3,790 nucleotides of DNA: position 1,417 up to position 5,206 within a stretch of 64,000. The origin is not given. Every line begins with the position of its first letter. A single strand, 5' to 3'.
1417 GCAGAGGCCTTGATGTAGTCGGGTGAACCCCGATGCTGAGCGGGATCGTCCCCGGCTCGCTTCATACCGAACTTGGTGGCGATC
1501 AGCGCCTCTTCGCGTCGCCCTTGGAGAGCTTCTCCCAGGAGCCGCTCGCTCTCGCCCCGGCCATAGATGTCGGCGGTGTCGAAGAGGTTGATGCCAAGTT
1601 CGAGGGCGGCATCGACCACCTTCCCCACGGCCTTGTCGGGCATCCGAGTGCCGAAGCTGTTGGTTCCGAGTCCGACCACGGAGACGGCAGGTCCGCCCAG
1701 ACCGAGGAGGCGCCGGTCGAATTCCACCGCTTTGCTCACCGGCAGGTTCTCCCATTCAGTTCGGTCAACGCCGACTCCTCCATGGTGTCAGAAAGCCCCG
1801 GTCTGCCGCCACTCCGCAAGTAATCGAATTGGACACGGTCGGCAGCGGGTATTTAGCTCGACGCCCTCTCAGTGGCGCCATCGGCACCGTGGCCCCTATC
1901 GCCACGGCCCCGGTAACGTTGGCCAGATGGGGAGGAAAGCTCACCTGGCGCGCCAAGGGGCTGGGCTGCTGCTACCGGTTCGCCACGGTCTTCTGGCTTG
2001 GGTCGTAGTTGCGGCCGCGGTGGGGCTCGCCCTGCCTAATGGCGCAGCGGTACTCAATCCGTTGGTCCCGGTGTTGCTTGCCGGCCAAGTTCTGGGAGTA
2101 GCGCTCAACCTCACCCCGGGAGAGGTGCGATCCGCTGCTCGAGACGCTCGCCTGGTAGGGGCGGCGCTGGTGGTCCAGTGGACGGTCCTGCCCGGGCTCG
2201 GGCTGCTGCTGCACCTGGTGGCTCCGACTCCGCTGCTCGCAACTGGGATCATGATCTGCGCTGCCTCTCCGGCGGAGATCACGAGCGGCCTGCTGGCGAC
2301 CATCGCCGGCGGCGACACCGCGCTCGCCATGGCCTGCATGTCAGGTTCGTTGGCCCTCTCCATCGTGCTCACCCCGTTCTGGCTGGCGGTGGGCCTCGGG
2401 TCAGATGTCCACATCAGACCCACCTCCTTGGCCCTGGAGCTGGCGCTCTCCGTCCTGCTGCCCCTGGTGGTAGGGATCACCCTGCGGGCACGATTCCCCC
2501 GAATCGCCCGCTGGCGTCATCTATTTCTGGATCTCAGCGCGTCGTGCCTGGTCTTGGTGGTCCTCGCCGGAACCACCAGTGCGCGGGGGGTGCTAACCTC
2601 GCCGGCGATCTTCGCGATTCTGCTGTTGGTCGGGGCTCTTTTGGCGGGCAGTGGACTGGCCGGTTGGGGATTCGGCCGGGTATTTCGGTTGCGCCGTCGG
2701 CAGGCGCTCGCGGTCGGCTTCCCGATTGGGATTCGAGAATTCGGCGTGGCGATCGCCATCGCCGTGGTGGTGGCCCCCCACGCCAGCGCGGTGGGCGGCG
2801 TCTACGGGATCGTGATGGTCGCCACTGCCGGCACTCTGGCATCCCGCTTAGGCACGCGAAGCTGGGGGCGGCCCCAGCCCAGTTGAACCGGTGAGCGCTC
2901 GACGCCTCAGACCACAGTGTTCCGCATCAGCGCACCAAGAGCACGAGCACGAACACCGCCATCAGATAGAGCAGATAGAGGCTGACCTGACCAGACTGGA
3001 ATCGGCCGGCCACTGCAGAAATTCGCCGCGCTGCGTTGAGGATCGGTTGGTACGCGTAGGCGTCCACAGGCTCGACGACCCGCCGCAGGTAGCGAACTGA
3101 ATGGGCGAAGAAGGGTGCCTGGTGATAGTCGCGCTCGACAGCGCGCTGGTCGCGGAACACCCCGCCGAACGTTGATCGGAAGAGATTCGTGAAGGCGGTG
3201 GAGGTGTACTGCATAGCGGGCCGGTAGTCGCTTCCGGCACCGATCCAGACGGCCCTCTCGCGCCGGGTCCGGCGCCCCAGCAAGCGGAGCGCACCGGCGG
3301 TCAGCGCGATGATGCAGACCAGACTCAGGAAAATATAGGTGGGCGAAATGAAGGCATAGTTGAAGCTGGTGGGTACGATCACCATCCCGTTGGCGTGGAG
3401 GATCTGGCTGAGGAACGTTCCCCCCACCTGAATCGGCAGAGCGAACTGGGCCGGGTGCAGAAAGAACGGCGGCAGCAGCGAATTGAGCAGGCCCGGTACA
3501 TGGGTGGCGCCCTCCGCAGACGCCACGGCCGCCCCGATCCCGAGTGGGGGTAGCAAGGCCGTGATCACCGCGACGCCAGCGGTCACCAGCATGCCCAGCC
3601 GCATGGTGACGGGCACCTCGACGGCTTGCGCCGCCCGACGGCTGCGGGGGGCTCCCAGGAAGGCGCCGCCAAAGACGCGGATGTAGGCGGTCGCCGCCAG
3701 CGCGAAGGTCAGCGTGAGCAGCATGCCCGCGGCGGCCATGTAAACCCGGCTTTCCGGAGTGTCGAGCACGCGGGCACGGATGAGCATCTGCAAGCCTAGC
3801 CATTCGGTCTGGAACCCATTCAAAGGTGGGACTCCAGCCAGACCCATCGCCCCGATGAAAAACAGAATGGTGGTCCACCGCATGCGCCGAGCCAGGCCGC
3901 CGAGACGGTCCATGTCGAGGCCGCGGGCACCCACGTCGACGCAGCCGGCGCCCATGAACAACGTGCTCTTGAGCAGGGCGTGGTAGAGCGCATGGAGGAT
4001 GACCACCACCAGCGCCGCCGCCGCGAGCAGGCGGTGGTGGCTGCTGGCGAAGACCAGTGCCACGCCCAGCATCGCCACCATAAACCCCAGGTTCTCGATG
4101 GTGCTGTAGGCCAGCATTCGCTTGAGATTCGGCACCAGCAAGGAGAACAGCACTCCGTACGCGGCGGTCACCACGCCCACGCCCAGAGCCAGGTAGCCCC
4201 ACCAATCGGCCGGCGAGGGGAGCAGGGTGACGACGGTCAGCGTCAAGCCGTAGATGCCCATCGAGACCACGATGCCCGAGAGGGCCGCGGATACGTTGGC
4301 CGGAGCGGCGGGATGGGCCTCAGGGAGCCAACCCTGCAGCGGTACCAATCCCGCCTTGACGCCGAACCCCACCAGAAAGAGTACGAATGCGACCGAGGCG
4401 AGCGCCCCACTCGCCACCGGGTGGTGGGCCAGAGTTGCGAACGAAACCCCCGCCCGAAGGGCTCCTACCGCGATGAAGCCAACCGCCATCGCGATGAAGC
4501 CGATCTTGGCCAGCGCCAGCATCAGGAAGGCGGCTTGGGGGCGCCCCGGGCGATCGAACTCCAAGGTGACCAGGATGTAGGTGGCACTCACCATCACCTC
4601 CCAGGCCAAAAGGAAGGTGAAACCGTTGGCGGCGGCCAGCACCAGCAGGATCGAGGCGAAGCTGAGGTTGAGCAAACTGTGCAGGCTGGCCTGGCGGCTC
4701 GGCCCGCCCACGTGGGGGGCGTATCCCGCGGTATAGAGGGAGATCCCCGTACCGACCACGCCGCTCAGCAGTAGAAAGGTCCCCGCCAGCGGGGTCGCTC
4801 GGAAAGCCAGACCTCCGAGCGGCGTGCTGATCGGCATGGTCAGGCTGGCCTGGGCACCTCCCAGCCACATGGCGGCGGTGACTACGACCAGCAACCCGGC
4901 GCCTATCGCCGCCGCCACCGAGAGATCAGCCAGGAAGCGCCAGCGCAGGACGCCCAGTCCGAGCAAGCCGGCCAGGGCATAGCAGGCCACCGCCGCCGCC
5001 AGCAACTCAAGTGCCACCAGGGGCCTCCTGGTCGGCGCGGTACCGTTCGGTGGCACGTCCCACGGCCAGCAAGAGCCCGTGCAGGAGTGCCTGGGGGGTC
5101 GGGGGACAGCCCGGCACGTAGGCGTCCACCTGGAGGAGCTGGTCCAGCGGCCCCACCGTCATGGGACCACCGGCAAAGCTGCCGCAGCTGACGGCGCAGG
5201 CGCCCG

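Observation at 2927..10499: Hydrogenase-like (Ehr-type) six-gene membrane complex whose large subunit has lost all Ni-Fe cysteine ligands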

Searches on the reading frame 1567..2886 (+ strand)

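Call 40: search_protein_families(library=pfam, proteins=[window:1567-2886:+], max_evalue=0.0001)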
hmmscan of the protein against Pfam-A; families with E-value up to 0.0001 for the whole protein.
window:1567-2886:+ (439 aa): 2 families
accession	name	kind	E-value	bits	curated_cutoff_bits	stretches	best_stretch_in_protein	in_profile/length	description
PF13593.11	SBF_like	-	2.5e-18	66.9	25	1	180-404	46-281/313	SBF-like CPA transporter family (DUF4137)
PF01758.21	SBF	-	1.1e-15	58.2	24.3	1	173-334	6-179/191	Sodium Bile acid symporter family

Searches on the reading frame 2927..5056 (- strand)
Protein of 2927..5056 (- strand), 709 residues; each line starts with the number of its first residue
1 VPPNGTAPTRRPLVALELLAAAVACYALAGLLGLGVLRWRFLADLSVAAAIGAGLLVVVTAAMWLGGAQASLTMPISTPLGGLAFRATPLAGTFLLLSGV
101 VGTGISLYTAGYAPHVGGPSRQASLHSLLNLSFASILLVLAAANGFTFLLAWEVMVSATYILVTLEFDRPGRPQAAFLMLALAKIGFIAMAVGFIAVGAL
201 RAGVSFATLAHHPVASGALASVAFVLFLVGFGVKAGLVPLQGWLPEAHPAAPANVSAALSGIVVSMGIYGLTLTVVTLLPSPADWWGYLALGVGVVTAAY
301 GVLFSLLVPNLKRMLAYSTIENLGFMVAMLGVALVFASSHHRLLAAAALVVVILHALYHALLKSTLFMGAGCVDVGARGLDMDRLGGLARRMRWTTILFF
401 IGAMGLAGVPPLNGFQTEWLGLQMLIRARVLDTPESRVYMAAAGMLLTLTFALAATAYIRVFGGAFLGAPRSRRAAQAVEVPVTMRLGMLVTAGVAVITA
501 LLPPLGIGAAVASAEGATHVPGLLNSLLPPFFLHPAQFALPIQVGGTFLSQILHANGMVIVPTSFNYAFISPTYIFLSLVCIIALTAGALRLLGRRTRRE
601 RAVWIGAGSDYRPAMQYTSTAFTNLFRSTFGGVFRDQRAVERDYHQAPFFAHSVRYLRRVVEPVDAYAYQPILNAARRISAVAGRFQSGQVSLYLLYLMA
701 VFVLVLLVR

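Call 5: search_protein_families(library=pfam, proteins=[window:2927-5056:-], max_evalue=0.01)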
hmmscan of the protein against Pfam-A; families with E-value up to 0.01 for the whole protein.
window:2927-5056:- (709 aa): 1 family
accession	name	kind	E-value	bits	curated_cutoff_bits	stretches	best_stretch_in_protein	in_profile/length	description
PF00361.26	Proton_antipo_M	-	6.3e-42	144.2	21.5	1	144-429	3-279/294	NADH:quinone oxidoreductase/Mrp antiporter, TM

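Call 6: search_protein_families(library=ncbifam, proteins=[window:2927-5056:-], max_evalue=0.01)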
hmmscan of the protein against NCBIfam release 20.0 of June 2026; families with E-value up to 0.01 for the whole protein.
window:2927-5056:- (709 aa): 72 families (the best 25 are shown)
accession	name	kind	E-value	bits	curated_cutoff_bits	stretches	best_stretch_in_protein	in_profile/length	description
NF005086.0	PRK06521.1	equivalog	6.2e-141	471.1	667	2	15-507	4-496/669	hydrogenase 4 subunit B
NF006418.0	PRK08667.1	equivalog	5.7e-102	342.3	794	2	17-501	4-484/644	hydrogenase membrane subunit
NF005046.0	PRK06459.1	equivalog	3.7e-56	191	460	1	91-708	48-583/587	hydrogenase 4 subunit B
NF005958.0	PRK08042.1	equivalog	1.1e-51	176.4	727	1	15-504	3-477/608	formate hydrogenlyase subunit 3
NF006240.0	PRK08376.1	subfamily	2.1e-48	165.5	662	1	64-505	63-494/521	putative monovalent cation/H+ antiporter subunit D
NF006419.0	PRK08668.1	equivalog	2.6e-42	145.4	617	1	53-505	32-469/613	NADH dehydrogenase subunit M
TIGR01972.1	NDH_I_M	subfamily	8.2e-42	143.5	263.8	1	93-473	82-437/486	NADH-quinone oxidoreductase subunit M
TIGR00940.1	2a6301s01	subfamily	5.4e-39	134.1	920.45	1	90-515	76-501/793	monovalent cation:proton antiporter subunit A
NF009287.0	PRK12647.1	equivalog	6.5e-38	130.8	937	1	90-507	77-471/773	putative monovalent cation/H+ antiporter subunit A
NF009285.0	PRK12645.1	equivalog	1.9e-37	128.9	1028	1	93-511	82-501/804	Na+/H+ antiporter subunit A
NF009286.0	PRK12646.1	equivalog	3e-37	128.6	1063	1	83-442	72-431/800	DUF4040 family protein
NF009290.0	PRK12650.1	equivalog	1.4e-36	125.8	980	1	83-503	75-472/966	DUF4040 family protein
NF009288.0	PRK12648.1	equivalog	5.8e-36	123.9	1104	1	47-518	33-486/954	monovalent cation/H+ antiporter subunit A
NF009284.0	PRK12644.1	equivalog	6.6e-35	120.4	962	1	19-505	5-473/975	Na+/H+ antiporter subunit A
NF009308.0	PRK12665.1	equivalog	7e-34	117.2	585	1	59-478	51-450/531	Na+/H+ antiporter subunit D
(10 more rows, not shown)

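Call 29: search_solved_structures(query=window:2927-5017:-, max_evalue=1e-15, show_alignments=3)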
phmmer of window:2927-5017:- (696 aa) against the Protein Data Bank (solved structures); distinct sequences matched with E-value up to 1e-15: 21.
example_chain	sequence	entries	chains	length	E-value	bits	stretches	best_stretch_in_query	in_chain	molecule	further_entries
7z0s_C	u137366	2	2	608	1.4e-42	149.4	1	3-491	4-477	Formate hydrogenlyase subunit 3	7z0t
6cfw_H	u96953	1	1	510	2.9e-34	121.9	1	85-490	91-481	Monovalent cation/H+ antiporter subunit D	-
6z16_A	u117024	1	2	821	3.4e-28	101.8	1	79-499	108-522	Multisubunit Na+/H+ antiporter, A subunit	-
7qru_A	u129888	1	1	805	5.7e-28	101.1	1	76-492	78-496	Na+/H+ antiporter subunit A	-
7qru_D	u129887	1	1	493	1.8e-25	92.8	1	127-454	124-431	Na+/H+ antiporter subunit D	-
6hum_D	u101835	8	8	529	8.1e-22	80.8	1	116-442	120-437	NAD(P)H-quinone oxidoreductase chain 4 1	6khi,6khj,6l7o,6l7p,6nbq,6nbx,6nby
7d3u_A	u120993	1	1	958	8.9e-22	80.6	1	69-472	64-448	Monovalent Na+/H+ antiporter subunit A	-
6tjv_D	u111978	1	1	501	2e-21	79.5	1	102-410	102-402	NADH dehydrogenase subunit 4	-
6u8y_X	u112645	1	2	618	2.7e-20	75.7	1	111-441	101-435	NADH dehydrogenase subunit M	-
8e9g_L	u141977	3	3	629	2.6e-19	72.5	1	15-486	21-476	NADH-quinone oxidoreductase, L subunit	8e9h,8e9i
7p61_M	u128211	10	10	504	1.1e-18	70.4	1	88-409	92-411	NADH dehydrogenase I subunit M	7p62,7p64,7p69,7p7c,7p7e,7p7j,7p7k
3rko_M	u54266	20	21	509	1.2e-18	70.3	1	88-409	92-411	NADH-QUINONE OXIDOREDUCTASE SUBUNIT M | NADH dehydrogenase I subunit M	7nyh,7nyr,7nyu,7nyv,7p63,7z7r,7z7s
4he8_L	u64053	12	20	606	2e-18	69.5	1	47-464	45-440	NADH-quinone oxidoreductase subunit 12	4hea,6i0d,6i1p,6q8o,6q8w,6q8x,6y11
6hum_F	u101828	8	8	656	2.9e-18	69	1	72-406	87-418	NADH dehydrogenase subunit 5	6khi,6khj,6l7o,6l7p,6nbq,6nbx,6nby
9grx_D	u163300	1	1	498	8.2e-18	67.5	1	107-444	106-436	NAD(P)H-quinone oxidoreductase chain 4, chloroplastic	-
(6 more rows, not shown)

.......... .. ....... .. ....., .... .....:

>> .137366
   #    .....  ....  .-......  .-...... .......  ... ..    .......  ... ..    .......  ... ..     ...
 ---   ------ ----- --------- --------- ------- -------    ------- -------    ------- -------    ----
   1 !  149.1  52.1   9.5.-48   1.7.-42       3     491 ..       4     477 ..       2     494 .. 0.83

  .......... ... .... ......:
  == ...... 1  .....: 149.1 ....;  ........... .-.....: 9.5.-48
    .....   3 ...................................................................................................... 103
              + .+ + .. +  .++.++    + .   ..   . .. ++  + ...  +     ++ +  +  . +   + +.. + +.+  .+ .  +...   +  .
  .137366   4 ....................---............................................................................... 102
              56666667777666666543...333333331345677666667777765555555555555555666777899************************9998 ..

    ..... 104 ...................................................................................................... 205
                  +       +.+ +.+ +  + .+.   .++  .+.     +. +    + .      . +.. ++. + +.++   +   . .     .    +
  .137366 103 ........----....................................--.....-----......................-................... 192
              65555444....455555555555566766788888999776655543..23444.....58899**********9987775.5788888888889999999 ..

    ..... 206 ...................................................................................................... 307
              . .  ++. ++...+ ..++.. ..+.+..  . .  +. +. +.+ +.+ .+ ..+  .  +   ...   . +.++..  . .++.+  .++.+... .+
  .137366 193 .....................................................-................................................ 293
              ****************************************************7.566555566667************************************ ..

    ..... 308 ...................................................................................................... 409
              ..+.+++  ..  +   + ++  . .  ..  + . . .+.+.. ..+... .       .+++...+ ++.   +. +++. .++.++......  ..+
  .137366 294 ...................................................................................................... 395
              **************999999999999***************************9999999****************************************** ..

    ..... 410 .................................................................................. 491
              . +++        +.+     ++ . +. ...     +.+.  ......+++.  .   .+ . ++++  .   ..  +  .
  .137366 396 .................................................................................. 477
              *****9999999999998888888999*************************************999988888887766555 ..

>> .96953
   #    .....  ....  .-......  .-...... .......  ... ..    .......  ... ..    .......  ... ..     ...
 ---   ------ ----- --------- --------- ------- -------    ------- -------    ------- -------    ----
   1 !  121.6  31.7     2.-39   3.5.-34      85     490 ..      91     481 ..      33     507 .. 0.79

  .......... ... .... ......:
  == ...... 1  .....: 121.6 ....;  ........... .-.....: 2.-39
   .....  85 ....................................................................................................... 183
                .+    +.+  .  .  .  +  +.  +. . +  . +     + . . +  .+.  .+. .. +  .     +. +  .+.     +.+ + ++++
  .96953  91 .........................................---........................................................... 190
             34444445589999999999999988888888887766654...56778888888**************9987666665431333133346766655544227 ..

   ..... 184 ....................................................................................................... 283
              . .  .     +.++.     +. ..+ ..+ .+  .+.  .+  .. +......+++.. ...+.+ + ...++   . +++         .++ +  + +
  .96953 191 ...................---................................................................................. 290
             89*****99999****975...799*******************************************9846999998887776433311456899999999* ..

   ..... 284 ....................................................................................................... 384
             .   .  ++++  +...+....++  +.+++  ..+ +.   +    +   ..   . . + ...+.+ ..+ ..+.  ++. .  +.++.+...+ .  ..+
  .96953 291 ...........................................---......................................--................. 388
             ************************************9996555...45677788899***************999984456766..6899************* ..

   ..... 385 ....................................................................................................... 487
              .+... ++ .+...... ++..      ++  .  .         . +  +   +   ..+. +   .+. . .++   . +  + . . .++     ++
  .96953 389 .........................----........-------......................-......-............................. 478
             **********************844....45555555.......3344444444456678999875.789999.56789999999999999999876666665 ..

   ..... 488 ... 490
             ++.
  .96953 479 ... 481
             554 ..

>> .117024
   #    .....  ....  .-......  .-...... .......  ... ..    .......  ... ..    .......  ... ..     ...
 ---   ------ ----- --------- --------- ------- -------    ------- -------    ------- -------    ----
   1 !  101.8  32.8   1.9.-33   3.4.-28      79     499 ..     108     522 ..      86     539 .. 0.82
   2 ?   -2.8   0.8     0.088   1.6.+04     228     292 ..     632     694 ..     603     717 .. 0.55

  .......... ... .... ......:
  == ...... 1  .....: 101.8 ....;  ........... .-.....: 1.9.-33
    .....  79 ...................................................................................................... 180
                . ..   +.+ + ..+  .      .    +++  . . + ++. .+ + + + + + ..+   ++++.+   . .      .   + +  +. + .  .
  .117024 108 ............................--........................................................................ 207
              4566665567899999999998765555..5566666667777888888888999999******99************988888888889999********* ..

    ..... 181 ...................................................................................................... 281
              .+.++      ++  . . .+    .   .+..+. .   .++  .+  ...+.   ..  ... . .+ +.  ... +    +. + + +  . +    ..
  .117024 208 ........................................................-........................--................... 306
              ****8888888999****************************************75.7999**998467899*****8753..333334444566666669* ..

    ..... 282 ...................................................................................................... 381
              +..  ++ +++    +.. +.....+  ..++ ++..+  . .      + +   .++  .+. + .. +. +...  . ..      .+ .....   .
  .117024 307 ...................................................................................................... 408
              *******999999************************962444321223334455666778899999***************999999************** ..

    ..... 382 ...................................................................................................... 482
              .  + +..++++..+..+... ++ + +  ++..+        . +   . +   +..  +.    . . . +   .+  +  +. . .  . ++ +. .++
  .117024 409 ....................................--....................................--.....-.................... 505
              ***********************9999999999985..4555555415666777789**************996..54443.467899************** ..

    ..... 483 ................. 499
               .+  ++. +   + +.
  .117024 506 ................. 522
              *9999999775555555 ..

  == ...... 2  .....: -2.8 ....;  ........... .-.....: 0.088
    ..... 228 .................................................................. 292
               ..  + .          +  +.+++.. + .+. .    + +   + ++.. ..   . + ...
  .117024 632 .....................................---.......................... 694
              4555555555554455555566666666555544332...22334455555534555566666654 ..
